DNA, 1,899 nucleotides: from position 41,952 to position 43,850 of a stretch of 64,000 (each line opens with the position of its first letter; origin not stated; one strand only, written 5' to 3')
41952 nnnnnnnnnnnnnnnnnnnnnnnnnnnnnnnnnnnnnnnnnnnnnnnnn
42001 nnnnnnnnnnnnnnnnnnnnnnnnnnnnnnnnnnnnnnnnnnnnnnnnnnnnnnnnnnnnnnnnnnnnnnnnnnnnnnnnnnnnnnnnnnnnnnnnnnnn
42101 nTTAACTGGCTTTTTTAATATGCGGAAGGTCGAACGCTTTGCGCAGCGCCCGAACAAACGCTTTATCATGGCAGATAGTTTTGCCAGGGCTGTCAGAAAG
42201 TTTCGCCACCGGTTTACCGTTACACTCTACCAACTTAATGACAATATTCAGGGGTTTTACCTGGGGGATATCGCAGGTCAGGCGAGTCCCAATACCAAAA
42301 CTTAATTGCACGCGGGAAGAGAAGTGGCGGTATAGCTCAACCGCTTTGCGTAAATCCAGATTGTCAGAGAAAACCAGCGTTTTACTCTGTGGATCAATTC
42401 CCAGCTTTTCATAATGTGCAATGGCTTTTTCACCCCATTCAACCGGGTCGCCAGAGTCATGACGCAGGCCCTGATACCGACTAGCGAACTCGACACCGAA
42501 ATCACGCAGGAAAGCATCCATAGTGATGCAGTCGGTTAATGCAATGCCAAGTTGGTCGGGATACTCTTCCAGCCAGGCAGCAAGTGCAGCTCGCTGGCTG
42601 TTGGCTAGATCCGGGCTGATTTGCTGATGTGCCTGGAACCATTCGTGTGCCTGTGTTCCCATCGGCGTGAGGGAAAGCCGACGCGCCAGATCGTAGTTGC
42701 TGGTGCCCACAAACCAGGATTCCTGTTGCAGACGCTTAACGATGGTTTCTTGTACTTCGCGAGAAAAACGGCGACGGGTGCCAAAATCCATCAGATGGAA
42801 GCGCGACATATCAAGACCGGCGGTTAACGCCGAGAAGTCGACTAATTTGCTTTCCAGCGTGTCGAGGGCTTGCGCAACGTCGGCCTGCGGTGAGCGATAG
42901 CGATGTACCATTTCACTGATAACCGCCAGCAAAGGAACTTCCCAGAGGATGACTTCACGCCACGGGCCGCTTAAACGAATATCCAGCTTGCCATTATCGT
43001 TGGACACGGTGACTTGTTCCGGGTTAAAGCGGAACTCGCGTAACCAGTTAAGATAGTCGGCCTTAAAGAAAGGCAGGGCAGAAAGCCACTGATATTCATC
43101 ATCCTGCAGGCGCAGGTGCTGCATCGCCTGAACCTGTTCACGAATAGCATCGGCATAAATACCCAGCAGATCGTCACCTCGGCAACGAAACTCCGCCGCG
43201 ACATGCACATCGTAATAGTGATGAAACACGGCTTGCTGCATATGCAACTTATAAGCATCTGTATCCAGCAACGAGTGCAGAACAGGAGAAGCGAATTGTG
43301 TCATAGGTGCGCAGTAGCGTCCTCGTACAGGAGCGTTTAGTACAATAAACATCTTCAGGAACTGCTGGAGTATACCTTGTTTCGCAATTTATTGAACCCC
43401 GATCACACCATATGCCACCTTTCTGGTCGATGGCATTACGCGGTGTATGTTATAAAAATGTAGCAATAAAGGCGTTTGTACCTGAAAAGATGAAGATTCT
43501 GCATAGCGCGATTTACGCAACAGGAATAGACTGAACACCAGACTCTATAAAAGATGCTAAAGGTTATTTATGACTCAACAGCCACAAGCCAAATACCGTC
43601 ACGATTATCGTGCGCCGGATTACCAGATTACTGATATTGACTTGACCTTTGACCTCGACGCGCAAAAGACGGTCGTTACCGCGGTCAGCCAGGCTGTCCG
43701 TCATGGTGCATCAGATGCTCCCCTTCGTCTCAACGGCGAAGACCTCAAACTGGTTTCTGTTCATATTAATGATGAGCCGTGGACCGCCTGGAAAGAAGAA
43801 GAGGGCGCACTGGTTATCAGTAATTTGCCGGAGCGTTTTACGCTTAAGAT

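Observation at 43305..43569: NAD-box-like palindrome in the divergent pncB-pepN intergenic region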

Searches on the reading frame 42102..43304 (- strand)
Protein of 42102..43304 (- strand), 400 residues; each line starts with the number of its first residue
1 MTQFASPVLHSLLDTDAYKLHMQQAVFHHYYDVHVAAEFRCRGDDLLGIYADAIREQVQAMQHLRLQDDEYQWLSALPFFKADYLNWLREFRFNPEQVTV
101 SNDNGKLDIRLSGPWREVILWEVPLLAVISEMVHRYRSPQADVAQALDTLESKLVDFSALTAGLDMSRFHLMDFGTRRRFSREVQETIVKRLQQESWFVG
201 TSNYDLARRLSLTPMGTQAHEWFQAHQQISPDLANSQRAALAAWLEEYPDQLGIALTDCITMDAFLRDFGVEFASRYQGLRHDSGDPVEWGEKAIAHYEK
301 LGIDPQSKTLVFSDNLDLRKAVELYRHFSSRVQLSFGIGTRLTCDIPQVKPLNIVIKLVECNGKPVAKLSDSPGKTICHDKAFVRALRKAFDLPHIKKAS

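Call 24: find_related_loci(query=window:42102-43304:-, collection=genome_contigs, flank=1500)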
Query window:42102-43304:- (400 aa) in genome_contigs; peptide patterns used: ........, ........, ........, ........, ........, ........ (x = any residue, [..] = any of these).
600 stretches matched a pattern (row limit reached: there are more); 563 encode a relative of the query (tblastn E <= 1e-3); the best 80 are kept; 80 distinct loci.
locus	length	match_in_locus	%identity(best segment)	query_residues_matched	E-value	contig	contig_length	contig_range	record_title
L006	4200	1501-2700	98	1-400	0e+0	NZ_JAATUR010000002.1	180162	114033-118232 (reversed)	Escherichia coli strain SCPM-O-B-8794 2length=18016, whole genome shotgun sequence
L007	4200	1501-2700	97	1-400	0e+0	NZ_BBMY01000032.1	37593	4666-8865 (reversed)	Escherichia albertii NBRC 107761 = DSM 17582 strain NBRC 107761, whole genome shotgun sequence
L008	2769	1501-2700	96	1-400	0e+0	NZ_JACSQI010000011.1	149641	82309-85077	Escherichia whittamii strain Sa2BVA5 NODE_11_length_149641_cov_8.336110, whole genome shotgun sequence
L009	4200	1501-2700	93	1-400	0e+0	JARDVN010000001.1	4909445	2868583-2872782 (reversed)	Citrobacter amalonaticus strain AUH_CA_2023_1 contig_2, whole genome shotgun sequence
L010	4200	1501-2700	93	1-400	0e+0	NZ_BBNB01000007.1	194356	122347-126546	Citrobacter sedlakii NBRC 105722, whole genome shotgun sequence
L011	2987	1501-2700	93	1-400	0e+0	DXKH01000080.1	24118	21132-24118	MAG TPA_asm: Citrobacter sp. isolate HRGM_Genome_0066 HRGM_Genome_0066_80, whole genome shotgun sequence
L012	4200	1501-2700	92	1-400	0e+0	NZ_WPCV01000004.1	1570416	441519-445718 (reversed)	Citrobacter sp. On2M On2M_4, whole genome shotgun sequence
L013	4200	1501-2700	92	1-400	0e+0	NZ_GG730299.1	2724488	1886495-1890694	Citrobacter youngae ATCC 29220 Scfld0, whole genome shotgun sequence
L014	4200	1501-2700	92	1-400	0e+0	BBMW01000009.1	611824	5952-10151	Citrobacter werkmanii NBRC 105721 DNA, contig: CIWKM09, whole genome shotgun sequence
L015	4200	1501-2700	91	1-400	0e+0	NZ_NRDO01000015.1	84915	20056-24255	Citrobacter sp. NCU1 contig_15, whole genome shotgun sequence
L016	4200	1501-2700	91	1-400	0e+0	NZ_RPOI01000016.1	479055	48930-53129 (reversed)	Citrobacter youngae strain CCUG 30791 citrobacter_youngae_CCUG30791T_0000016, whole genome shotgun sequence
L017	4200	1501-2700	91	1-400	0e+0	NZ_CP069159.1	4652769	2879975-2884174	Citrobacter sp. R56 chromosome, complete genome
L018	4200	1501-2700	90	1-400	0e+0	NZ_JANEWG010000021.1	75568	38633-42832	Citrobacter sp. Awk 4 510132-22-21, whole genome shotgun sequence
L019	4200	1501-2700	91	1-400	0e+0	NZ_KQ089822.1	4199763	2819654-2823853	Citrobacter sp. MGH106 aetzL-supercont1.1, whole genome shotgun sequence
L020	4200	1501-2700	90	1-400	0e+0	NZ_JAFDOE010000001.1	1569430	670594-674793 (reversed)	Citrobacter sp. FP75 contig1, whole genome shotgun sequence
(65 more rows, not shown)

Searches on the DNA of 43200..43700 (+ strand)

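Call 3: search_dna_similar(query=window:43205-43669:+, collection=ecoli_genomes, mode=near, max_rows=10)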
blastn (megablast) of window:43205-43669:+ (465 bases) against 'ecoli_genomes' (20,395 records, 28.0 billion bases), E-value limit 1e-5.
Records with a match: 5426; places in all: 5430; records where one place covers at least 80% of the query: 5425.
Genomes with a match: 5426 of 5426; with a place that covers at least 80% of the query: 5425. Places per genome that has any: lowest 1, median 1, highest 2. On chromosomes: 5426 places; on plasmids: 4.
Best place of each record, by identity: >=99% 5409; 95-99% 17.
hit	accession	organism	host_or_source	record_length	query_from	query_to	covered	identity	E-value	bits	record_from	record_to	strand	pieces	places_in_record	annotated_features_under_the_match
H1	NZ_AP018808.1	Escherichia coli strain E2865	Bos taurus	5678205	1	465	100%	100.0%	0e+0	859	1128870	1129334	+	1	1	pncB: nicotinate phosphoribosyltransferase | pepN: aminopeptidase N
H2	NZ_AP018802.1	Escherichia coli strain E2863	Bos taurus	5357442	1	465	100%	100.0%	0e+0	859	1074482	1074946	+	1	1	pncB: nicotinate phosphoribosyltransferase | pepN: aminopeptidase N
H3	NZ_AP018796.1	Escherichia coli strain E2855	Bos taurus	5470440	1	465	100%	100.0%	0e+0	859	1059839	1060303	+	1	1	pncB: nicotinate phosphoribosyltransferase | pepN: aminopeptidase N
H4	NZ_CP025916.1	Escherichia coli strain 120899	Homo sapiens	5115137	1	465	100%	100.0%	0e+0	859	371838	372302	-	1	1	pepN: aminopeptidase N | pncB: nicotinate phosphoribosyltransferase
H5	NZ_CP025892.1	Escherichia coli strain 503025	Homo sapiens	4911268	1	465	100%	100.0%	0e+0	859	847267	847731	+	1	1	pncB: nicotinate phosphoribosyltransferase | pepN: aminopeptidase N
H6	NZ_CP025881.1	Escherichia coli strain 503440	Homo sapiens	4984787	1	465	100%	100.0%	0e+0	859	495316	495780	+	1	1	pncB: nicotinate phosphoribosyltransferase | pepN: aminopeptidase N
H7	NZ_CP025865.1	Escherichia coli strain 504211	Homo sapiens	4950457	1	465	100%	100.0%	0e+0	859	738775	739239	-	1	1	pepN: aminopeptidase N | pncB: nicotinate phosphoribosyltransferase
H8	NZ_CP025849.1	Escherichia coli strain 600468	Homo sapiens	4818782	1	465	100%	100.0%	0e+0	859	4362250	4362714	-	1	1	pepN: aminopeptidase N | pncB: nicotinate phosphoribosyltransferase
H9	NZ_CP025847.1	Escherichia coli strain 602354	Homo sapiens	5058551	1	465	100%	100.0%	0e+0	859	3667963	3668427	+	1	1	pncB: nicotinate phosphoribosyltransferase | pepN: aminopeptidase N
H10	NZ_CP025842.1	Escherichia coli strain 720632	Homo sapiens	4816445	1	465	100%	100.0%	0e+0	859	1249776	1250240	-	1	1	pepN: aminopeptidase N | pncB: nicotinate phosphoribosyltransferase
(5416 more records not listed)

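Call 6: get_annotated_region(hit=H1, flank=3000)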
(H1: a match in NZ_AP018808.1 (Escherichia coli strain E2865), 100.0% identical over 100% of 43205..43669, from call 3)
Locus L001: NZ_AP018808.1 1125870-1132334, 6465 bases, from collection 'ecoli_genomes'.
description: Escherichia coli strain E2865 chromosome, complete genome
organism: Escherichia coli strain E2865 (NCBI taxid 562)
replicon: chromosome; assembly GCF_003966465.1
host: Bos taurus; source: -; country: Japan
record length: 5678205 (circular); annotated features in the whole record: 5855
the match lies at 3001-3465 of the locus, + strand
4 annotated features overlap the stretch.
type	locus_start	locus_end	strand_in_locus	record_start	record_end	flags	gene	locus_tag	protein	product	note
CDS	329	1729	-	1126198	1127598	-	asnS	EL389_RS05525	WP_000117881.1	asparagine--tRNA ligase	-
CDS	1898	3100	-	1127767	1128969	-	pncB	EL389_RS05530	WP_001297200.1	nicotinate phosphoribosyltransferase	-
CDS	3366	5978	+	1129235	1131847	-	pepN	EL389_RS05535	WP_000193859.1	aminopeptidase N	-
CDS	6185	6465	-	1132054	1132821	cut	ssuB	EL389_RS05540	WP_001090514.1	aliphatic sulfonates ABC transporter ATP-binding protein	-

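Call 17: search_dna_similar(query=window:43205-43669:+, collection=ecoli_genomes, mode=near, max_rows=30, rows=spread)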
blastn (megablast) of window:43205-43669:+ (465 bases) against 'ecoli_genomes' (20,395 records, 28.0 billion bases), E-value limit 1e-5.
Records with a match: 5426; places in all: 5430; records where one place covers at least 80% of the query: 5425.
Genomes with a match: 5426 of 5426; with a place that covers at least 80% of the query: 5425. Places per genome that has any: lowest 1, median 1, highest 2. On chromosomes: 5426 places; on plasmids: 4.
Best place of each record, by identity: >=99% 5409; 95-99% 17.
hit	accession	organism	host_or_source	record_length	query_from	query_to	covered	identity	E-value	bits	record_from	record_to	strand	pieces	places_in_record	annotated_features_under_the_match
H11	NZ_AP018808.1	Escherichia coli strain E2865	Bos taurus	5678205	1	465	100%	100.0%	0e+0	859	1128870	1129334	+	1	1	pncB: nicotinate phosphoribosyltransferase | pepN: aminopeptidase N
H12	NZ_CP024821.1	Escherichia coli strain CREC-591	Homo sapiens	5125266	1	465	100%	100.0%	0e+0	859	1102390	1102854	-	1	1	pepN: aminopeptidase N | pncB: nicotinate phosphoribosyltransferase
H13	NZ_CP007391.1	Escherichia coli strain ST540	-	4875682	1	465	100%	100.0%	0e+0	859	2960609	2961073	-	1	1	pepN: aminopeptidase N | pncB: nicotinate phosphoribosyltransferase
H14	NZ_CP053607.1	Escherichia coli strain NEB5-alpha_F'Iq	not applicable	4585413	1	465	100%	100.0%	0e+0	859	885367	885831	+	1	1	pncB: nicotinate phosphoribosyltransferase | pepN: aminopeptidase N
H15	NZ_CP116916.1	Escherichia coli strain MLI023K2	Homo sapiens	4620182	1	465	100%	100.0%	0e+0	859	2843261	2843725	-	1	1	pepN: aminopeptidase N | pncB: nicotinate phosphoribosyltransferase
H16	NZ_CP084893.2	Escherichia coli strain g94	laboratory experiment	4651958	1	465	100%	100.0%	0e+0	859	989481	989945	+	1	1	pncB: nicotinate phosphoribosyltransferase | pepN: aminopeptidase N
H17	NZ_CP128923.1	Escherichia coli strain TUM9868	missing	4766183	1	465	100%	100.0%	0e+0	859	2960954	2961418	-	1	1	pepN: aminopeptidase N | pncB: nicotinate phosphoribosyltransferase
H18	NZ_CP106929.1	Escherichia coli strain MFDS1001074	food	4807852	1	465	100%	100.0%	0e+0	859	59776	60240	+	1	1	pncB: nicotinate phosphoribosyltransferase | pepN: aminopeptidase N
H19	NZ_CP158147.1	Escherichia coli strain FDN-24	chicken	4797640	1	465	100%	100.0%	0e+0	859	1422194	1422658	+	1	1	pncB: nicotinate phosphoribosyltransferase | pepN: aminopeptidase N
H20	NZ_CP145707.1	Escherichia coli strain S1-CAM-02-A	Homo sapiens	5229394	1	465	100%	100.0%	0e+0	859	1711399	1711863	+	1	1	pncB: nicotinate phosphoribosyltransferase | pepN: aminopeptidase N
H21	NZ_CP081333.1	Escherichia coli strain MDK9L1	donkey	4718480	1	465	100%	100.0%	0e+0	859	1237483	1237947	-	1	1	pepN: aminopeptidase N | pncB: nicotinate phosphoribosyltransferase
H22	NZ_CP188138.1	Escherichia coli strain TUM22769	Laboratory developed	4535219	1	465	100%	100.0%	0e+0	859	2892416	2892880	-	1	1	pepN: aminopeptidase N | pncB: nicotinate phosphoribosyltransferase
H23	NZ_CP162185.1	Escherichia coli strain STK78-E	Coriander root, import product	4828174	1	465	100%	100.0%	0e+0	859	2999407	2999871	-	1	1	pepN: aminopeptidase N | pncB: nicotinate phosphoribosyltransferase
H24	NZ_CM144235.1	Escherichia coli strain HMDUC-17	meat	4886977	1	465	100%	100.0%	0e+0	859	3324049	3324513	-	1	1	pepN: aminopeptidase N | pncB: nicotinate phosphoribosyltransferase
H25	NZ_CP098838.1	Escherichia coli strain CUVET18-1530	Canis lupus familiaris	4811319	1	465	100%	100.0%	0e+0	859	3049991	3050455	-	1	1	pepN: aminopeptidase N | pncB: nicotinate phosphoribosyltransferase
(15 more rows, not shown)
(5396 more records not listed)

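Call 40: search_dna_similar(query=window:43318-43377:+, collection=ecoli_genomes, mode=near, max_rows=12, rows=spread)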
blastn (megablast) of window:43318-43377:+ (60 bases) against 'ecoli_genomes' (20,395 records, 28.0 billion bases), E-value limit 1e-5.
Records with a match: 5426; places in all: 5430; records where one place covers at least 80% of the query: 5426.
Genomes with a match: 5426 of 5426; with a place that covers at least 80% of the query: 5426. Places per genome that has any: lowest 1, median 1, highest 2. On chromosomes: 5426 places; on plasmids: 4.
Best place of each record, by identity: >=99% 5409; 95-99% 17.
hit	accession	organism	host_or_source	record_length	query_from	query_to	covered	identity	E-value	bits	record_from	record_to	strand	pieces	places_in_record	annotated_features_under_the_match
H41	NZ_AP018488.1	Escherichia coli O157:H7 strain PV15-279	Homo sapiens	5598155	1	60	100%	100.0%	2e-22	111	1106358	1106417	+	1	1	none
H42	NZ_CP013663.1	Escherichia coli strain GB089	ground beef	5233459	1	60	100%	100.0%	2e-22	111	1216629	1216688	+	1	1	none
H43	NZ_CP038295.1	Escherichia coli O55:H7 strain TB182A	Homo sapiens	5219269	1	60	100%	100.0%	2e-22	111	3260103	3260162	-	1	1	none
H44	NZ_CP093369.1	Escherichia coli strain EV36 mutant 5a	missing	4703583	1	60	100%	100.0%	2e-22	111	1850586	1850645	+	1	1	none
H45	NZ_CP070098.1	Escherichia coli strain FDAARGOS_1370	Homo sapiens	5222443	1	60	100%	100.0%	2e-22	111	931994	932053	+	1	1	none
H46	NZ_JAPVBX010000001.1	Escherichia coli strain KE21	Homo sapiens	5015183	1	60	100%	100.0%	2e-22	111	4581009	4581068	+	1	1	none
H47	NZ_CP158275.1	Escherichia coli strain EC2257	Homo sapiens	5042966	1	60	100%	100.0%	2e-22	111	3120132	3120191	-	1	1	none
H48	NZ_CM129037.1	Escherichia coli strain 600055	Homo sapiens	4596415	1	60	100%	100.0%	2e-22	111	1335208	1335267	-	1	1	none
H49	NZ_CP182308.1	Escherichia coli strain EC100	pig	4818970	1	60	100%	100.0%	2e-22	111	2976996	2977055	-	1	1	none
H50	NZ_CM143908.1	Escherichia coli strain E05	Homo sapiens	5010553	1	60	100%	100.0%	2e-22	111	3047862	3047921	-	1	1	none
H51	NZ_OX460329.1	Escherichia coli strain EC0026B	Derived from parental isolate EC0026B ...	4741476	1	60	100%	100.0%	2e-22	111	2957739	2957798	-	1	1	none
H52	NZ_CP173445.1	Escherichia coli strain 98233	Homo sapiens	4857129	3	60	97%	100.0%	2e-21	108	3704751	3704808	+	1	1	none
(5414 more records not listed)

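Call 42: search_rna_families(source=window, start=43200, end=43700, threshold=evalue, max_evalue=1)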
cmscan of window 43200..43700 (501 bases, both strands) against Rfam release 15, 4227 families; matches with E-value up to 1: 1.
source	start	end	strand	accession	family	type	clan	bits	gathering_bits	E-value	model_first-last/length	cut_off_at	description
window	43472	43599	+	RF02779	PepN_thermometer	Cis-reg; thermoregulator;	-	21.3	83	0.2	1-136/136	no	PepN 5' UTR thermometer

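Call 47: search_rna_families(source=window, start=43440, end=43640, threshold=evalue, max_evalue=1, show_alignments=1)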
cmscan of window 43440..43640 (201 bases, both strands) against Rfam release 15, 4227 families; matches with E-value up to 1: 1.
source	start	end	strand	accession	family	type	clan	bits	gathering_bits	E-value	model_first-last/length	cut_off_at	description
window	43472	43599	+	RF02779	PepN_thermometer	Cis-reg; thermoregulator;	-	21.3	83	0.079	1-136/136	no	PepN 5' UTR thermometer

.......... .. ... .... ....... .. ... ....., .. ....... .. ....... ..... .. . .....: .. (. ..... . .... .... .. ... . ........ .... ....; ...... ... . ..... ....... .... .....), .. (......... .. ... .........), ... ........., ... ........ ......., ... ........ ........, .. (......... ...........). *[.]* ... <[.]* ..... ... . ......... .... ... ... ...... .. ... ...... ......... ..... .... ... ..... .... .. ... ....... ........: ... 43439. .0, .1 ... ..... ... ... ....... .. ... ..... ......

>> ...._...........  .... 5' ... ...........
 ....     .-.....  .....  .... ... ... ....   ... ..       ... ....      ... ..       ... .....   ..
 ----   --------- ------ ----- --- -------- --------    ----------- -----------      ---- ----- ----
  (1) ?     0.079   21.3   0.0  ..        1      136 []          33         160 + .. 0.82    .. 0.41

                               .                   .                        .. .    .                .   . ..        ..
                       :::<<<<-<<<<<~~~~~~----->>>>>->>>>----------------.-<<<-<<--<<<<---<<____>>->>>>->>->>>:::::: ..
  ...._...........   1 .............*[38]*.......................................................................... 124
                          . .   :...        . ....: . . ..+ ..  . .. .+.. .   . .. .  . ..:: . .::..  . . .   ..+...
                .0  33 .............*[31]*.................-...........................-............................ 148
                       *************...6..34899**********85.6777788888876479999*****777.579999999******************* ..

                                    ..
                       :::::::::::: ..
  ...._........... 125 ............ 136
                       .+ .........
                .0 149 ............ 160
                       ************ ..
